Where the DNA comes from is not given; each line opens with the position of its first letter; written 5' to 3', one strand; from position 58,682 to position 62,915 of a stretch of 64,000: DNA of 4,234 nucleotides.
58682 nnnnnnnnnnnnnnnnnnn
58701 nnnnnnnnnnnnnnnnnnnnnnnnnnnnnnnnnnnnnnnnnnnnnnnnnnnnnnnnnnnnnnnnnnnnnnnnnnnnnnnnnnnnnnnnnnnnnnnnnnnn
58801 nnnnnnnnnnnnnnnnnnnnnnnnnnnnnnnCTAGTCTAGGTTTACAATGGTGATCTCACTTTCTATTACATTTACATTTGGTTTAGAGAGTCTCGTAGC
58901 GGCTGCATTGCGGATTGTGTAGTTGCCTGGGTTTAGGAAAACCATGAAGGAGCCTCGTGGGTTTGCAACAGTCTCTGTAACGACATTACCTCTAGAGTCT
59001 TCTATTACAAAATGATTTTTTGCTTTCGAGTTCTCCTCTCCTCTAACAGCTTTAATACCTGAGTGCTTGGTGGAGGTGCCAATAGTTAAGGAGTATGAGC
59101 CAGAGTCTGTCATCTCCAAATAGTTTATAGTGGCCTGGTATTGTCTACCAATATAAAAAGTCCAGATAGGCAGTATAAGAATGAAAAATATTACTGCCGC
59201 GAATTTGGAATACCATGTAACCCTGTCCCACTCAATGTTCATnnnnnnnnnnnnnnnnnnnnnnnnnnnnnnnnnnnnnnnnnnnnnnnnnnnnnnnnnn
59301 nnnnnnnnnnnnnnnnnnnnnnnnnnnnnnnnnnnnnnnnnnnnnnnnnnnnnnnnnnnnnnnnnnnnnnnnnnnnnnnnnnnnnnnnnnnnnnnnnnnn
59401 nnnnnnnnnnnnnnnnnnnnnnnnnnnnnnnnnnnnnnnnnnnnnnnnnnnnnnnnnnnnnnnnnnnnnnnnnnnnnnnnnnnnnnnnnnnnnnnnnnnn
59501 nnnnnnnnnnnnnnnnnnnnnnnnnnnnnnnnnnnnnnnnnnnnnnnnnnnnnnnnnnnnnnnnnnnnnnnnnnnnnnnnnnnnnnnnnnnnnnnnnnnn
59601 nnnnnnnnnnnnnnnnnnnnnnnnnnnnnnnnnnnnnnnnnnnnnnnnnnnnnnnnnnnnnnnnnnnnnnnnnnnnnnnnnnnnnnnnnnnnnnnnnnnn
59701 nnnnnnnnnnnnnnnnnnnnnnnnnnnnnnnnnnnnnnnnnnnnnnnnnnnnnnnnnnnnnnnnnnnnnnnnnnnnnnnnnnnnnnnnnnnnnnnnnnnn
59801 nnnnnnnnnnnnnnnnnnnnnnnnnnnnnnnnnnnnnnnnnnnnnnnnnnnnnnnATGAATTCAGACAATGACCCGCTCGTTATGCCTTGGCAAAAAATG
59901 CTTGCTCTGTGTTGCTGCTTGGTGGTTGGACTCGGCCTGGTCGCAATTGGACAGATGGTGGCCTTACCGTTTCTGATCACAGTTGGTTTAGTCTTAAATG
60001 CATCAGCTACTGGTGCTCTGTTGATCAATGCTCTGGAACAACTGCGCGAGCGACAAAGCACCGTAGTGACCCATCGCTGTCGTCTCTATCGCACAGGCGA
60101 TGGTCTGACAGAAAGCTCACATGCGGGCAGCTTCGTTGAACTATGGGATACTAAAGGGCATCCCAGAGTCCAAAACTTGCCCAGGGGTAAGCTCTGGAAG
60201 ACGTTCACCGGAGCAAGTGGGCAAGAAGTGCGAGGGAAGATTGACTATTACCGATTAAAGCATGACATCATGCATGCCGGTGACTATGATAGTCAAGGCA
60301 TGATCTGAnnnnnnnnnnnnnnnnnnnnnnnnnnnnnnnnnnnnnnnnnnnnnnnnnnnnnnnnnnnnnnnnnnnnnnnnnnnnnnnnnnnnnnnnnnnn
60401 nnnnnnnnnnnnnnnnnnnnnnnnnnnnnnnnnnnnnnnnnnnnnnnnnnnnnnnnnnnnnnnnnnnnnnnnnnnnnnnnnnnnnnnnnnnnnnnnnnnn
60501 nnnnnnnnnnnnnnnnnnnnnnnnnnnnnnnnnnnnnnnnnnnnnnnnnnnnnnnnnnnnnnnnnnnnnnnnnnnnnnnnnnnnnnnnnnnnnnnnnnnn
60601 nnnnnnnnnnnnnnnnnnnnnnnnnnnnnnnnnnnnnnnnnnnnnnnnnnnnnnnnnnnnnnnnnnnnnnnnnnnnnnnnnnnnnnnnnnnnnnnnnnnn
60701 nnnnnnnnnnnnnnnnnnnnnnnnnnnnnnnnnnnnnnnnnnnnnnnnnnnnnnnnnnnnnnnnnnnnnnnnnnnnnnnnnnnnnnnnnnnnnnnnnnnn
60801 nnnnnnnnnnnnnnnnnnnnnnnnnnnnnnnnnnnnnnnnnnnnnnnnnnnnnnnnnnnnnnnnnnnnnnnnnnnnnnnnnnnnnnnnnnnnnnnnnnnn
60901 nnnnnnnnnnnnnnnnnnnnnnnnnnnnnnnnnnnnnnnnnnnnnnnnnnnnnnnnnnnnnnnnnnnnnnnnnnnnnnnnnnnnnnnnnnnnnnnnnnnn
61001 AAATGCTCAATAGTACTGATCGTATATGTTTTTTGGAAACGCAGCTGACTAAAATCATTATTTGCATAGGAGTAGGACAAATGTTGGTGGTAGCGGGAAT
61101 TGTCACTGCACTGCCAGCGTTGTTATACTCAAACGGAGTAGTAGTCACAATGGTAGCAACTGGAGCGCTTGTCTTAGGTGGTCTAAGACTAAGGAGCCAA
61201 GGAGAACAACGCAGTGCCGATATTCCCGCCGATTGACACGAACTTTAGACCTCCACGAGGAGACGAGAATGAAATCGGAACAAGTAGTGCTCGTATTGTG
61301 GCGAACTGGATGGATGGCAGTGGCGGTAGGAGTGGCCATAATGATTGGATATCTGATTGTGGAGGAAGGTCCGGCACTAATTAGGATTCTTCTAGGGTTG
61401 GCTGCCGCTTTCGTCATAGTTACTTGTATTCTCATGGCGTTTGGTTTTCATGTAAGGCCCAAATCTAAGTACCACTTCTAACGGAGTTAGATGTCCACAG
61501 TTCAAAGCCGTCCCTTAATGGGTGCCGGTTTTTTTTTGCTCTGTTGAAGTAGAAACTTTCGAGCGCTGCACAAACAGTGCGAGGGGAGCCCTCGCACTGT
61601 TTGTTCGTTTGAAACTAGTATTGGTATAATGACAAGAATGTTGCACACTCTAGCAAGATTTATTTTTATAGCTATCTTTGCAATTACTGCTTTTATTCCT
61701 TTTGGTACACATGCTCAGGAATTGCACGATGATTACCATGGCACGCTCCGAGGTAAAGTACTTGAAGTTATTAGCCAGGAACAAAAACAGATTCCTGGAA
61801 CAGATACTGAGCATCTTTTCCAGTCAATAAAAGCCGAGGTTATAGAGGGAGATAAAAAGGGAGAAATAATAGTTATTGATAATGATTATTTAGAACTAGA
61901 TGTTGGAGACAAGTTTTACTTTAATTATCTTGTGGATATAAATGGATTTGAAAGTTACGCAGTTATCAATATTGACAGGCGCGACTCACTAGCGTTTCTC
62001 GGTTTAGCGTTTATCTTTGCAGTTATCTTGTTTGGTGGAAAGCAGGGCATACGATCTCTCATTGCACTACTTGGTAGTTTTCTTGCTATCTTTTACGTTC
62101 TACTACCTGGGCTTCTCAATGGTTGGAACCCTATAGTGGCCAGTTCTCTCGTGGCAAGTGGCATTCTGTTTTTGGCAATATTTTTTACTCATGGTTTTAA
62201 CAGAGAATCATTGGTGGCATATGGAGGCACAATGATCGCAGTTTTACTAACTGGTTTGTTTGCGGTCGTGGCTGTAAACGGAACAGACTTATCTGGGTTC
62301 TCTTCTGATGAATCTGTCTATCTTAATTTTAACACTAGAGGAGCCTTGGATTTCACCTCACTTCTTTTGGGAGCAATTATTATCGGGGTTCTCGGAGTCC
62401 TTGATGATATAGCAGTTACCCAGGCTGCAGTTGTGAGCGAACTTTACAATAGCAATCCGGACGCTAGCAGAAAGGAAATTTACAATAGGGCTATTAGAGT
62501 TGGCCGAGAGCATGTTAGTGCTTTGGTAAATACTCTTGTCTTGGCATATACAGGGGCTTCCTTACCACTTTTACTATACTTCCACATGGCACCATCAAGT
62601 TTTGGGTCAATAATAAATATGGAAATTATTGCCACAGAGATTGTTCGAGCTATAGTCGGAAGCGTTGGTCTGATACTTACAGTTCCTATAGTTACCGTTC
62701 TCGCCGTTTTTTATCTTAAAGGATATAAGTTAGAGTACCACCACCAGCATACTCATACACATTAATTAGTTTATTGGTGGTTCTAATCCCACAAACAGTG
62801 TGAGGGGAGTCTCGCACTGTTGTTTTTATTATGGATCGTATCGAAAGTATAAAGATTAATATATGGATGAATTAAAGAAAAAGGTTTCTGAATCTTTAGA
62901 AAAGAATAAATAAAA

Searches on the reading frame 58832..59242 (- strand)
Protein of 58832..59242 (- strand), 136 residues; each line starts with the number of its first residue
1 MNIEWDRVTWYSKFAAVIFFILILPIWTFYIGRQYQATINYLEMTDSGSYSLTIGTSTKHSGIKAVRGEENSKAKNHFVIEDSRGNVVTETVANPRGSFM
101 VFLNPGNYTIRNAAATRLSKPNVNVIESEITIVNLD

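Call 17: find_encoding_contigs(protein=window:58832-59242:-, flank=10000, max_places=10)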
Protein window:58832-59242:- (136 aa): no gene with exactly this product is on record in the collection.

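Call 21: find_homologous_proteins(query=window:58832-59242:-, max_evalue=0.001)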
Query window:58832-59242:- (136 aa): 1 proteins with E <= 0.001 among 8 candidates.
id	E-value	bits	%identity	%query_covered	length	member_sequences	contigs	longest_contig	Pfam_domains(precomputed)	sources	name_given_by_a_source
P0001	3.2e-84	297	100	100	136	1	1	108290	-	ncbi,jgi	jgi:hypothetical protein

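Call 22: find_encoding_contigs(protein=P0001, flank=10000, max_places=10)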
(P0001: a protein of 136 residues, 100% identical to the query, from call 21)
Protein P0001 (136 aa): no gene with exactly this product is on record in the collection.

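Call 23: list_cluster_members(proteins=[P0001])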
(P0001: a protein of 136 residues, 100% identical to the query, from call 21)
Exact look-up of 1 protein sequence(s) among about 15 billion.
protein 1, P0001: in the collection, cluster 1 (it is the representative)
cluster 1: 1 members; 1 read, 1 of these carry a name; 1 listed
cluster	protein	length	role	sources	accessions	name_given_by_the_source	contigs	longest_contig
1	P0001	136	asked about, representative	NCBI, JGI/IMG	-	hypothetical protein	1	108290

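Call 29: search_protein_families(library=pfam, proteins=[window:58832-59242:-], max_evalue=0.01)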
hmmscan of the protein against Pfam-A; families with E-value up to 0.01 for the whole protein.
window:58832-59242:- (136 aa): 2 families
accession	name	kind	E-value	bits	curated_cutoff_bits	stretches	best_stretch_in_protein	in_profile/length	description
PF07210.18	DUF1416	-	0.00095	19.5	23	1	75-131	34-91/97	Protein of unknown function (DUF1416)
PF23194.1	NOMO_5th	-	0.0019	19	27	1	69-112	12-56/89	NOMO fifth transthyretin-like domain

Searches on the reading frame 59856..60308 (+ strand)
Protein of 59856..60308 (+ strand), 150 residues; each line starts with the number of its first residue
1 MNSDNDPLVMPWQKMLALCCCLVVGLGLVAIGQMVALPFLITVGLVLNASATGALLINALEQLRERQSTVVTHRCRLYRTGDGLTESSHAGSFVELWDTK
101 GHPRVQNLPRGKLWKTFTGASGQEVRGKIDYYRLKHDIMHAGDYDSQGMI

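Call 18: find_encoding_contigs(protein=window:59856-60308:+, flank=10000, max_places=10)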
Protein window:59856-60308:+ (150 aa): no gene with exactly this product is on record in the collection.

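Call 29: search_protein_families(library=pfam, proteins=[window:59856-60308:+], max_evalue=0.01)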
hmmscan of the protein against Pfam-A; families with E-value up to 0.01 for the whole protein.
window:59856-60308:+ (150 aa): 0 families

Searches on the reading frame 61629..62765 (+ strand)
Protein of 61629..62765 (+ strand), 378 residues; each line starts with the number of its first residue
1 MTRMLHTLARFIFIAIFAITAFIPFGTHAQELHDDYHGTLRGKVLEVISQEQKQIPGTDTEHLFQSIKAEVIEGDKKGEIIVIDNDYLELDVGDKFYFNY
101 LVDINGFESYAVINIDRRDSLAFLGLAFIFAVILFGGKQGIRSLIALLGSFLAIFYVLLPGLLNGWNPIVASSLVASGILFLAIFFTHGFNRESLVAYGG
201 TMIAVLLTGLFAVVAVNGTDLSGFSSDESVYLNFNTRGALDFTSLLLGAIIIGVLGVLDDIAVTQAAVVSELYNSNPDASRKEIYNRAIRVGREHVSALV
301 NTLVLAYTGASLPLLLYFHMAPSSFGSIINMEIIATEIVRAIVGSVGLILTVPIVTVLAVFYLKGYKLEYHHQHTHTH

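Call 29: search_protein_families(library=pfam, proteins=[window:61629-62765:+], max_evalue=0.01)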
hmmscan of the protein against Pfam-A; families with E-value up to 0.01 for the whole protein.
window:61629-62765:+ (378 aa): 1 family
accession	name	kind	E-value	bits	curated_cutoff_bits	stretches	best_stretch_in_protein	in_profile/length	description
PF07907.16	YibE_F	-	5.8e-71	239.3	27.2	1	122-360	2-240/241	YibE/F-like protein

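Call 61: find_homologous_proteins(query=window:61629-62765:+, max_evalue=1e-30)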
Query window:61629-62765:+ (378 aa): 4144 proteins with E <= 1e-30 among 8000 candidates; the best 120 are listed.
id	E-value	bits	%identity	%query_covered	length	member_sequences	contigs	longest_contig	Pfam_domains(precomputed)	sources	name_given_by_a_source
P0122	1.5e-236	802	100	99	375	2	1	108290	PF07907.18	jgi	jgi:uncharacterized membrane protein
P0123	1.6e-189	647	81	97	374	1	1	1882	PF07907.18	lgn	-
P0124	2.0e-188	644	79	98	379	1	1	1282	PF07907.18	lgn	-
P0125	5.1e-186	636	79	97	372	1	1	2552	PF07907.18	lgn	-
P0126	1.7e-185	634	78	97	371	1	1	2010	PF07907.18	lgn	-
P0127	3.1e-184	630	78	97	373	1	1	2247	PF07907.18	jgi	-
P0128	2.1e-177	607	77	91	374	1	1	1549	PF07907.18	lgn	-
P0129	8.5e-177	605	77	91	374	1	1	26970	PF07907.18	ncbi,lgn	-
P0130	5.2e-173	593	73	96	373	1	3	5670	PF07907.18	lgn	-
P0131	6.9e-172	589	73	98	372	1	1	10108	PF07907.18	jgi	jgi:uncharacterized membrane protein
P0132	6.2e-170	583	70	98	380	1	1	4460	PF07907.18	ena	-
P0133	5.8e-169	580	73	94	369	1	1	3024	PF07907.18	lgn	-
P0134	2.6e-168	578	69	99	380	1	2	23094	PF07907.18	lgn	-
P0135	2.8e-167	574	71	97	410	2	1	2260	PF07907.18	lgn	-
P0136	3.9e-166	570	71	94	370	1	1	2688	PF07907.18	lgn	-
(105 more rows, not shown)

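Call 63: find_encoding_contigs(protein=P0129, flank=10000, max_places=2)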
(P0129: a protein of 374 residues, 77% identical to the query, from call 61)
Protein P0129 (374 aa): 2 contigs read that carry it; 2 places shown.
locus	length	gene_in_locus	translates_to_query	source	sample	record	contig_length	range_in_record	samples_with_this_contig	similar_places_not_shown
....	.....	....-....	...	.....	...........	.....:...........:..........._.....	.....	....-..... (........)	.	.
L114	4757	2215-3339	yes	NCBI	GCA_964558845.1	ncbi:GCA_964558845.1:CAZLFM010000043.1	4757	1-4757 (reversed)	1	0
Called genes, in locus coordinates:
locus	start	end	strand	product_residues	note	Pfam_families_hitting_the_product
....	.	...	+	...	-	?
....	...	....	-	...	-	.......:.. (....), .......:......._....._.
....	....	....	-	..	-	-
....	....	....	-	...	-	-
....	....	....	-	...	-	-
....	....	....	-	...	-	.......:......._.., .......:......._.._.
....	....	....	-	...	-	-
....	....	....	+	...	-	-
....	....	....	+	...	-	-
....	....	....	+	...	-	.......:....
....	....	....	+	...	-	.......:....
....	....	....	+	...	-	-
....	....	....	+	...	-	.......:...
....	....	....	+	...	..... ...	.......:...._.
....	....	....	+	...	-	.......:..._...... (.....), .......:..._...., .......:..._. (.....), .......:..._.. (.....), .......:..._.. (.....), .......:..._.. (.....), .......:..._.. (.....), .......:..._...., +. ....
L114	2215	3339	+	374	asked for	PF07907:YibE_F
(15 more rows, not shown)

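Call 64: find_encoding_contigs(protein=P0131, flank=10000, max_places=2)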
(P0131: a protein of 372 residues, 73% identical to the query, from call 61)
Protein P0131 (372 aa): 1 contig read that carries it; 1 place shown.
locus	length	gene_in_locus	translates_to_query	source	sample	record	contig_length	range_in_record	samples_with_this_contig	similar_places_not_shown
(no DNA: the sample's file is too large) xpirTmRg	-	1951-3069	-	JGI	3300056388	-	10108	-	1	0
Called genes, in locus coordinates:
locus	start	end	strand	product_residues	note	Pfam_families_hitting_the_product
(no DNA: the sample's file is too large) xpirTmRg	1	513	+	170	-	?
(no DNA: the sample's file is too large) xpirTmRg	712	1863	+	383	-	-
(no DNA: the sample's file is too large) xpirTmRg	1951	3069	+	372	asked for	PF07907:YibE_F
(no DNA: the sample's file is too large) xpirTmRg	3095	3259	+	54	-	-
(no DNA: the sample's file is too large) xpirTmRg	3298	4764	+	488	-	PF25919:BSH_CusB (weak), PF25954:Beta-barrel_RND_2, PF25989:YknX_C (weak)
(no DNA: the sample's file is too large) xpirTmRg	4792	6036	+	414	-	PF12704:MacB_PCD, PF02687:FtsX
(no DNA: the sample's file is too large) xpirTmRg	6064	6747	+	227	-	PF00005:ABC_tran, PF02463:SMC_N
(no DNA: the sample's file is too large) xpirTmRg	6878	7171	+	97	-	PF00076:RRM_1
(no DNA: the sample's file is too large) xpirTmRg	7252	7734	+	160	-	PF02643:DUF192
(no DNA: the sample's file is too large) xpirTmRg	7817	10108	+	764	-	?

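Call 65: find_encoding_contigs(protein=P0130, flank=10000, max_places=3)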
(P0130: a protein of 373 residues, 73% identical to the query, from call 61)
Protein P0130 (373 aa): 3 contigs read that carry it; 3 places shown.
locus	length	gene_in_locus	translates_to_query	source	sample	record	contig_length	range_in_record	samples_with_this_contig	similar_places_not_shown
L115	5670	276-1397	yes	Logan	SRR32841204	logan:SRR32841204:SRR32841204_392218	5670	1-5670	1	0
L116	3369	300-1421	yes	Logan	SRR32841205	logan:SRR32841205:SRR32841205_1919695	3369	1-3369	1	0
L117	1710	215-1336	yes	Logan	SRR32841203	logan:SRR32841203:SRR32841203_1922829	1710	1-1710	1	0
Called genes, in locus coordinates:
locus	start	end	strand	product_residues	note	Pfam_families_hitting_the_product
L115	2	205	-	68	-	?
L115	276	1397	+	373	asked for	PF07907:YibE_F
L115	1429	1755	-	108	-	PF01740:STAS, PF13466:STAS_2 (weak)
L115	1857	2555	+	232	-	PF20143:NAD_kinase_C (weak)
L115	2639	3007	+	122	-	-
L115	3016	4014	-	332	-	PF01820:Dala_Dala_lig_N, PF14397:ATPgrasp_ST (faint), PF02655:ATP-grasp_3, PF02786:CPSase_L_D2, PF07478:Dala_Dala_lig_C, PF13535:ATP-grasp_4 (weak)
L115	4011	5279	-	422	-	PF27096:UvrC_M, PF08459:UvrC_RNaseH_dom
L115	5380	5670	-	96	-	?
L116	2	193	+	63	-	?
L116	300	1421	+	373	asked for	PF07907:YibE_F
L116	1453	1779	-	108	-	PF01740:STAS, PF13466:STAS_2 (weak)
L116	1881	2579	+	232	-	PF20143:NAD_kinase_C (weak)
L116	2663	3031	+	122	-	-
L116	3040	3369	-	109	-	?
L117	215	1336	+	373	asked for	PF07907:YibE_F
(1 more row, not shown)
